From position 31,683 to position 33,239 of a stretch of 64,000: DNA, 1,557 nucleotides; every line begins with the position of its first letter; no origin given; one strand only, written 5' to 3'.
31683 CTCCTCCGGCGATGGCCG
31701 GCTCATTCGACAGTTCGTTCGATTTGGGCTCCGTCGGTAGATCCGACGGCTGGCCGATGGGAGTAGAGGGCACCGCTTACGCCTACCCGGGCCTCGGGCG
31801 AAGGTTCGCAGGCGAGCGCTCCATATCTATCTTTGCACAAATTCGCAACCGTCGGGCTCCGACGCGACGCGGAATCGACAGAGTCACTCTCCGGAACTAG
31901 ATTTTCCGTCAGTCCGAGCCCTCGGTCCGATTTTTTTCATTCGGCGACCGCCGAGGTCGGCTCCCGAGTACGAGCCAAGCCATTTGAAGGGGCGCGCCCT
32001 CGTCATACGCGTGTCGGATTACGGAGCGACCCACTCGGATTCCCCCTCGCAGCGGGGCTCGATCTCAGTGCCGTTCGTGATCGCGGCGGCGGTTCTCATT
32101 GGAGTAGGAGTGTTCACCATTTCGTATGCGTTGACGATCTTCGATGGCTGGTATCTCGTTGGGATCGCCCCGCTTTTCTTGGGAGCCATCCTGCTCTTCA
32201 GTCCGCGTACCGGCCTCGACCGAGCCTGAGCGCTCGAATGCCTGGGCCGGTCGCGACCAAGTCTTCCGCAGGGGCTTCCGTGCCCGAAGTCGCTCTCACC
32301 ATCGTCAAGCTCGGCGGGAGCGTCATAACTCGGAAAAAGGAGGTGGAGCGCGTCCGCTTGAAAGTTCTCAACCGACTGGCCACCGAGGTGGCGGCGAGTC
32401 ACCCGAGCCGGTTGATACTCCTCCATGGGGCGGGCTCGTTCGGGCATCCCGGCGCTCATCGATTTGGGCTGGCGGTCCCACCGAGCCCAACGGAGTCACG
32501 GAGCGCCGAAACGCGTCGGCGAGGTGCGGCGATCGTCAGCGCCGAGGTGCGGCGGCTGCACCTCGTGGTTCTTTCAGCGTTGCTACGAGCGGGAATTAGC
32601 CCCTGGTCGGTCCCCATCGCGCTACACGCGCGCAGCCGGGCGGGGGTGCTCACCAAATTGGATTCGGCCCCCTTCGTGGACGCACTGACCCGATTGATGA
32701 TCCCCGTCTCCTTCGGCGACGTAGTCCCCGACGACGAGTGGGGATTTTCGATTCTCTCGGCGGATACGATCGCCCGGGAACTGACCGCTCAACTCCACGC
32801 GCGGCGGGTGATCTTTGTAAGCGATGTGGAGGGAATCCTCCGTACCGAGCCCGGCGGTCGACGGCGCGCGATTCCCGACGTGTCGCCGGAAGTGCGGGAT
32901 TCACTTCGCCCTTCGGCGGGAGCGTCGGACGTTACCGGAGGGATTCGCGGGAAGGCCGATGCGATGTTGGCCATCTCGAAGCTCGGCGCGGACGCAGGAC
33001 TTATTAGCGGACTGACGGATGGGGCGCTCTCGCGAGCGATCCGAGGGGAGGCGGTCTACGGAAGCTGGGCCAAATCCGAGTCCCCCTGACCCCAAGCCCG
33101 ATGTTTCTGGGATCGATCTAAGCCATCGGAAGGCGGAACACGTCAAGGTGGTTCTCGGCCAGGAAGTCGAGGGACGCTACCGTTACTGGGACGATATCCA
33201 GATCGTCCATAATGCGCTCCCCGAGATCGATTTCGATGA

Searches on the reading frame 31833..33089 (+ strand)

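Call 13: search_protein_families(library=pfam, proteins=[window:31833-33089:+], max_evalue=0.00001)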
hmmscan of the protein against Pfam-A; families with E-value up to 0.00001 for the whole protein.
window:31833-33089:+ (418 aa): 1 family
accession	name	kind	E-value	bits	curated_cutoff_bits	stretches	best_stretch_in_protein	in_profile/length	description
PF00696.33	AA_kinase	-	2.9e-26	93.1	24.9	1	155-385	2-226/234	Amino acid kinase family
